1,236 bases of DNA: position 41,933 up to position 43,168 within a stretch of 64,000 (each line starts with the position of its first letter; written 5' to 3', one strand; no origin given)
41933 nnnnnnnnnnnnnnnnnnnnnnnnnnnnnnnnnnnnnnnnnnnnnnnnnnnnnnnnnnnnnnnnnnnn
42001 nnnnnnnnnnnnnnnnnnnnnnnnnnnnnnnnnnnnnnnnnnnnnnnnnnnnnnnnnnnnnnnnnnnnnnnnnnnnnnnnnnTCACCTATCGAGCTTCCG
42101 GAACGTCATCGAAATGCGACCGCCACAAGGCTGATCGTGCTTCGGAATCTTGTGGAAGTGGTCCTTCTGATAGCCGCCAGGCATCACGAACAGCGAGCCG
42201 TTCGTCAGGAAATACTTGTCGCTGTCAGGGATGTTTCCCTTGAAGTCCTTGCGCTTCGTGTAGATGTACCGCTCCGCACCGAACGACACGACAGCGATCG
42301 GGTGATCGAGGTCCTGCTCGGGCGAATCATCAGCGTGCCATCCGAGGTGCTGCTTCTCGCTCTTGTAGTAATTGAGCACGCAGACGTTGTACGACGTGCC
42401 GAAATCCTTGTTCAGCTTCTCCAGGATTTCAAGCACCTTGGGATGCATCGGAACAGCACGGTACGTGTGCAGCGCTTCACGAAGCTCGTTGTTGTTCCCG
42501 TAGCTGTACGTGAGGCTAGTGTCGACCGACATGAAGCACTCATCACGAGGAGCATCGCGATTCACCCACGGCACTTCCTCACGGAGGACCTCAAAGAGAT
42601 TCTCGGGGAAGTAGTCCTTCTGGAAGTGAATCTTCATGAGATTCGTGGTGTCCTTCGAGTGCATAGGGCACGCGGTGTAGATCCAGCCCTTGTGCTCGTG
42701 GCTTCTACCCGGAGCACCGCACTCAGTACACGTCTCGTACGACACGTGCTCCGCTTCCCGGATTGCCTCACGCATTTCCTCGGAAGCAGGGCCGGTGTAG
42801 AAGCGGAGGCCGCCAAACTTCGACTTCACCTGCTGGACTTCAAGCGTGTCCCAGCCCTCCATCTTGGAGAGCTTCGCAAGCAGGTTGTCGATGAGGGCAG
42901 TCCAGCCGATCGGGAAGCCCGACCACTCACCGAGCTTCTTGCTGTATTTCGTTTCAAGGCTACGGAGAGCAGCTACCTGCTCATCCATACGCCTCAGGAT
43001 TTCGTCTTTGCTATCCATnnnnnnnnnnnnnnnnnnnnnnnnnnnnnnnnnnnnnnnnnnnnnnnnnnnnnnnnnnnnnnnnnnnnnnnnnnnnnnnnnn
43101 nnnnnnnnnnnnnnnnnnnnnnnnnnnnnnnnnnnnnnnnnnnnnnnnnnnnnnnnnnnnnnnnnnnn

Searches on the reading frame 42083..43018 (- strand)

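Call 14: search_protein_families(library=pfam, proteins=[window:42083-43018:-], max_evalue=0.01)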
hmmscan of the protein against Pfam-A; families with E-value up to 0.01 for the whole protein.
window:42083-43018:- (311 aa): 2 families
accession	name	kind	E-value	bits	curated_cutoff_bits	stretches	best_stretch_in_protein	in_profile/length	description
PF13532.12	2OG-FeII_Oxy_2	-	9.6e-20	72.1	31.2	1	140-307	16-194/194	2OG-Fe(II) oxygenase superfamily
PF03171.26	2OG-FeII_Oxy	-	8.9e-05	23.2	23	1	212-307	4-98/101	2OG-Fe(II) oxygenase superfamily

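Call 15: search_protein_families(library=phrogs, proteins=[window:42083-43018:-], max_evalue=0.001)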
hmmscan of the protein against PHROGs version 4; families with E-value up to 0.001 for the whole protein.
window:42083-43018:- (311 aa): 1 family
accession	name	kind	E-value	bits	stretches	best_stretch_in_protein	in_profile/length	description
phrog_21963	-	DNA, RNA and nucleotide metabolism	9.4e-49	166.8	1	139-309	21-184/186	alkylated DNA repair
